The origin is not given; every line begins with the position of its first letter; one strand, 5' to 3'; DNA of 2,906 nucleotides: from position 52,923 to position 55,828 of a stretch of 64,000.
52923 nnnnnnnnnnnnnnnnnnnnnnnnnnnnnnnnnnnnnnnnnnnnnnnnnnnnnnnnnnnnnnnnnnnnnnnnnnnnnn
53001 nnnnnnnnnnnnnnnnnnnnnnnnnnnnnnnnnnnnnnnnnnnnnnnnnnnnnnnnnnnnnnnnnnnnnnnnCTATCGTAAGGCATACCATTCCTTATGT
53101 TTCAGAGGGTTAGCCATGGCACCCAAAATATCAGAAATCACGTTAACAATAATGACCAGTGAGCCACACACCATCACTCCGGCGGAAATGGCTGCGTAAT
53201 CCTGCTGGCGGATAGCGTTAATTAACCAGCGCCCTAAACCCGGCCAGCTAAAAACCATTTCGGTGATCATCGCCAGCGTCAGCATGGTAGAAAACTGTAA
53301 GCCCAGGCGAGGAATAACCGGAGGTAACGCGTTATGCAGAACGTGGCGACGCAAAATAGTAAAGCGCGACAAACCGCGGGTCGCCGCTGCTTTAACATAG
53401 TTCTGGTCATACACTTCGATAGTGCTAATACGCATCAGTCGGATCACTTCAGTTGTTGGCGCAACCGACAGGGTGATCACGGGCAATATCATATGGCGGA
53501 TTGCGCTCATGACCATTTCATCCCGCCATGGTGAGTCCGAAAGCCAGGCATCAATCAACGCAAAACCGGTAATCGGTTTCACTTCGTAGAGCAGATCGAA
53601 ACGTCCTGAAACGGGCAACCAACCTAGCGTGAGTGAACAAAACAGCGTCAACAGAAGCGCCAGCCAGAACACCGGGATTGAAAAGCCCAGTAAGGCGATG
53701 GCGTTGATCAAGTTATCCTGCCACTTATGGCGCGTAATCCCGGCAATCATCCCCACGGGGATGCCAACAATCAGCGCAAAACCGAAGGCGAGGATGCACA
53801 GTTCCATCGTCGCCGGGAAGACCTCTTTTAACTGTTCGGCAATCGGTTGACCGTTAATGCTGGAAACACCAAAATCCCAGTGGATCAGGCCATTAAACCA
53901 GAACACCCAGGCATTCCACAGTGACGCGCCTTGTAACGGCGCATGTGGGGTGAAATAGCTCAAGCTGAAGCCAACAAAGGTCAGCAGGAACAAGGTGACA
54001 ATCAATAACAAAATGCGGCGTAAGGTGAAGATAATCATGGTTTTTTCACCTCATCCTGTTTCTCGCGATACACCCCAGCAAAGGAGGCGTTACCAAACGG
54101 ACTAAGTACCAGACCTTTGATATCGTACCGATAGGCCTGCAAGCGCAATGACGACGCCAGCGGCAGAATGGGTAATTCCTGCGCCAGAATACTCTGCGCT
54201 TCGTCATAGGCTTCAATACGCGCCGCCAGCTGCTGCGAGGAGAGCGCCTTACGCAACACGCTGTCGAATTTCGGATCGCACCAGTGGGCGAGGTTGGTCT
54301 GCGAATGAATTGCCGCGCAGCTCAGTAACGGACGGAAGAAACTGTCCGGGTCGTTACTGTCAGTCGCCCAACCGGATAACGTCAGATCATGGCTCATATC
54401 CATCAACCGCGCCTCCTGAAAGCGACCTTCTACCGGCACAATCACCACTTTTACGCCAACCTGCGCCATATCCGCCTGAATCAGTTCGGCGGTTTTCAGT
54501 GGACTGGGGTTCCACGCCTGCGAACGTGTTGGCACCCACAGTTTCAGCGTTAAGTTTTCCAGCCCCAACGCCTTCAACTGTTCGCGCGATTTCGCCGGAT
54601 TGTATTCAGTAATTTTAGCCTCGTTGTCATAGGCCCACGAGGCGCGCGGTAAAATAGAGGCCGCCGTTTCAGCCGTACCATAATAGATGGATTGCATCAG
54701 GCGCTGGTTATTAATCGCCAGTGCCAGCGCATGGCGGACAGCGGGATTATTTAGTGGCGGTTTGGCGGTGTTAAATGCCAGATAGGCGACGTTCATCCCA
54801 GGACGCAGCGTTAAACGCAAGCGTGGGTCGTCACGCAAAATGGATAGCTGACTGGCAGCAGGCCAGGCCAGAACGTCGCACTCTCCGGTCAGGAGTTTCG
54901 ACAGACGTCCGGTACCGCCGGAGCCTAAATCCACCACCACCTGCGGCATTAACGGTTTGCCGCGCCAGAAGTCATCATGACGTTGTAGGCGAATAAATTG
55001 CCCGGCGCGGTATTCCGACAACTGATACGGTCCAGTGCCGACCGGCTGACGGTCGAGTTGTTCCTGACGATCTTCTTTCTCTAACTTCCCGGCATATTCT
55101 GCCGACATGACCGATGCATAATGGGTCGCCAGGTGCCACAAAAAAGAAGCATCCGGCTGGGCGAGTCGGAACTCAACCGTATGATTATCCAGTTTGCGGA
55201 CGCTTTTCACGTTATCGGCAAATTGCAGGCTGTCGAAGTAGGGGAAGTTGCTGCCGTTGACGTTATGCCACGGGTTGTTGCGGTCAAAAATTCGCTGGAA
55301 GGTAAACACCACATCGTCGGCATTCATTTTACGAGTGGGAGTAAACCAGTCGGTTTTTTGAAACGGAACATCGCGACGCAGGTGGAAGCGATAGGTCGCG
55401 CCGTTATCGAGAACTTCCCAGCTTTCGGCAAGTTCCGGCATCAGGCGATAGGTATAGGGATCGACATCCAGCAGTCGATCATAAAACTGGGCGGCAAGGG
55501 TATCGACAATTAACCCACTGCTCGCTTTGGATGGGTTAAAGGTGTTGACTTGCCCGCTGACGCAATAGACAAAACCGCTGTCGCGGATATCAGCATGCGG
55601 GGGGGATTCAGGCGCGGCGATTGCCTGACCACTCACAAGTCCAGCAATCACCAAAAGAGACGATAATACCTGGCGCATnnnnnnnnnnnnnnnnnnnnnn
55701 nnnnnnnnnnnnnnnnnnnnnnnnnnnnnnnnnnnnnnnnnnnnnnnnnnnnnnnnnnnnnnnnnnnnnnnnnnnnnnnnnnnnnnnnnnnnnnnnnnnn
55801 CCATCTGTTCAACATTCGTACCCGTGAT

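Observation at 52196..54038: Extensive translational coupling across the ABC transporter and trp operons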

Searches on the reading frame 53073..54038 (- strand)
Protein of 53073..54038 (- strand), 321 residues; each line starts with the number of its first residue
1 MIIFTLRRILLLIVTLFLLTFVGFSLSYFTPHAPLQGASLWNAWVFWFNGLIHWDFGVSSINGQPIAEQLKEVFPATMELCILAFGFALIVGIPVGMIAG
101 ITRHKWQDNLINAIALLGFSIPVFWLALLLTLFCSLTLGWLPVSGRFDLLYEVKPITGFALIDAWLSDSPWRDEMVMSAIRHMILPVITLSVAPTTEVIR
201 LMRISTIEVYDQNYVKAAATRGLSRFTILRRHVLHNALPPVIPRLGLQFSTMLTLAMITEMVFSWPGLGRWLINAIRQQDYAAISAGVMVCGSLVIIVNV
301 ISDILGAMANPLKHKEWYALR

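Call 9: search_protein_families(library=ncbifam, proteins=[window:53073-54038:-])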
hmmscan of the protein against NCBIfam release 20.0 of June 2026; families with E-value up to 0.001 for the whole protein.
window:53073-54038:- (321 aa): 21 families
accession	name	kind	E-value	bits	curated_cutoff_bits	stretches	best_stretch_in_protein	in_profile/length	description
NF011690.0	PRK15110.1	equivalog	1.3e-204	678.7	432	1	1-321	1-321/321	putrescine export ABC transporter permease SapB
NF045470.1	Opp2B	equivalog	2.8e-68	230.3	350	1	39-311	56-297/300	nickel ABC transporter permease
NF008161.0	PRK10914.1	equivalog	2.7e-62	210.9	590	1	39-314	61-337/339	dipeptide ABC transporter permease DppB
TIGR02789.1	nickel_nikB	equivalog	5.6e-56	190.2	447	2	175-314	168-307/314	nickel ABC transporter permease subunit NikB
NF045469.1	Opp1B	equivalog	5e-54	183.9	380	2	177-311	171-304/307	nickel/cobalt ABC transporter permease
NF045472.1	Opp4B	equivalog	1e-51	176.2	450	1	41-311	63-316/319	oligopeptide ABC transporter permease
NF007677.0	PRK10352.1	equivalog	8.9e-50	169.5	433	2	159-312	152-305/314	nickel ABC transporter permease subunit NikB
NF011661.0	PRK15081.1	equivalog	6.8e-45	153.9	463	2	158-311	148-301/306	glutathione ABC transporter permease GsiC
NF045471.1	Opp3B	equivalog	1.4e-41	142.9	480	2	178-311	167-300/308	oligopeptide ABC transporter permease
NF007008.0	PRK09471.1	equivalog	1.8e-41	142.6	388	2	158-311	153-302/306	oligopeptide ABC transporter permease OppB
NF011712.0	PRK15133.1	subfamily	7.2e-21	74.5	445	1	50-311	109-357/364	microcin C ABC transporter permease YejB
NF043081.1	MMSYN1_0165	equivalog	6.4e-20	71.5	350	1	58-311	159-382/388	oligopeptide ABC transporter permease OppB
NF045474.1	Opp2C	equivalog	6.9e-11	42.2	300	1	187-297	106-218/236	nickel transporter permease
NF045476.1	Opp4C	equivalog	4.8e-10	39.2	350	1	183-269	140-222/278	oligopeptide ABC transporter permease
NF007376.0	PRK09881.1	equivalog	7.3e-09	35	434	1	193-257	166-230/298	D,D-dipeptide ABC transporter permease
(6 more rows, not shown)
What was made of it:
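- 53073..54038 (-): sapB, ABC permease (321 aa). NCBIfam NF011690, aligned 1-321 of 321 (call 9).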

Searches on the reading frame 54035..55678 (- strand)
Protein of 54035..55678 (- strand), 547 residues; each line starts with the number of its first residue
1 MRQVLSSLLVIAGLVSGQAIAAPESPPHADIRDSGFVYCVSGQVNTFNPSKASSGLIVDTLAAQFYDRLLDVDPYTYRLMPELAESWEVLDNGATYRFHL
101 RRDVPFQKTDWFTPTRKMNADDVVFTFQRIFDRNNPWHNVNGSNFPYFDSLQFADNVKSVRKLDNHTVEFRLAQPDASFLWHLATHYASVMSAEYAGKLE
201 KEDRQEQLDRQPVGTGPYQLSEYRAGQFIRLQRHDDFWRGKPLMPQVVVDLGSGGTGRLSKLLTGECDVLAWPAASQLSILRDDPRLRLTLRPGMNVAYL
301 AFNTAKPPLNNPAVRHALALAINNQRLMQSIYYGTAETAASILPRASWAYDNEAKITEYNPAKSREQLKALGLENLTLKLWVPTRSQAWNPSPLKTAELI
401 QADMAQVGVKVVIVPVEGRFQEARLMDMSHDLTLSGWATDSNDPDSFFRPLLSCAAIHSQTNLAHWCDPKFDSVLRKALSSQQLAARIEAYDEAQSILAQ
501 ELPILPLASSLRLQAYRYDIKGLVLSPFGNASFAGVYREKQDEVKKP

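Call 9: search_protein_families(library=ncbifam, proteins=[window:54035-55678:-])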
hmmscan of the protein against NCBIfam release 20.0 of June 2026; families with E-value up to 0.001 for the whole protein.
window:54035-55678:- (547 aa): 12 families
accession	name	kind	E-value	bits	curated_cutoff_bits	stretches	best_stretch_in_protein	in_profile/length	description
NF011689.0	PRK15109.1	equivalog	0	1163.8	560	1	1-547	1-547/547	ABC transporter substrate-binding protein SapA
NF043070.1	DppA_dipep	equivalog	1.3e-121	406.8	1005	1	29-536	24-532/535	dipeptide ABC transporter periplasmic-binding protein DppA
NF011942.0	PRK15413.1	equivalog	2.6e-48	165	594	1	35-533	29-506/512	glutathione ABC transporter substrate-binding protein GsiB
TIGR02294.1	nickel_nikA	equivalog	2.2e-39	135.4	393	1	78-522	47-485/501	nickel ABC transporter substrate-binding protein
NF045468.1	Opp5A_nikA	equivalog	9.9e-36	123.2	600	1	77-418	55-370/488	nickel ABC transporter substrate-binding protein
NF045467.1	Opp4A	equivalog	4.5e-34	117.6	650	1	65-531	66-549/556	oligopeptide ABC transporter substrate-binding protein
TIGR04028.1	SBP_KPN_01854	hypoth_equivalog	3e-24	85.5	468.5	1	63-537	28-507/509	TIGR04028 family ABC transporter substrate-binding protein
NF011684.0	PRK15104.1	equivalog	7.4e-24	84.3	947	1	8-507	12-508/543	oligopeptide ABC transporter substrate-binding protein OppA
NF047575.1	opine_bind_CntA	exception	1.7e-23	83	800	1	8-507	12-502/535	staphylopine-dependent metal ABC transporter substrate-binding lipoprotein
NF007287.0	PRK09755.1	equivalog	4.8e-20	71.9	1098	1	8-509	6-502/535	ABC transporter substrate-binding protein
NF010149.0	PRK13626.1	equivalog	3.6e-08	32.5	476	1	61-247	146-299/552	HTH-type transcriptional regulator SgrR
NF043077.1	MMSYN1_0169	equivalog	0.00043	18.8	650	0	61-136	64-140/896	oligopeptide ABC transporter substrate-binding protein OppA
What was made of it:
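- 54035..55678 (-): sapA, periplasmic substrate-binding protein (547 aa). NCBIfam equivalog NF011689, 1164 bits, aligned 1-547 of 547 (call 9).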
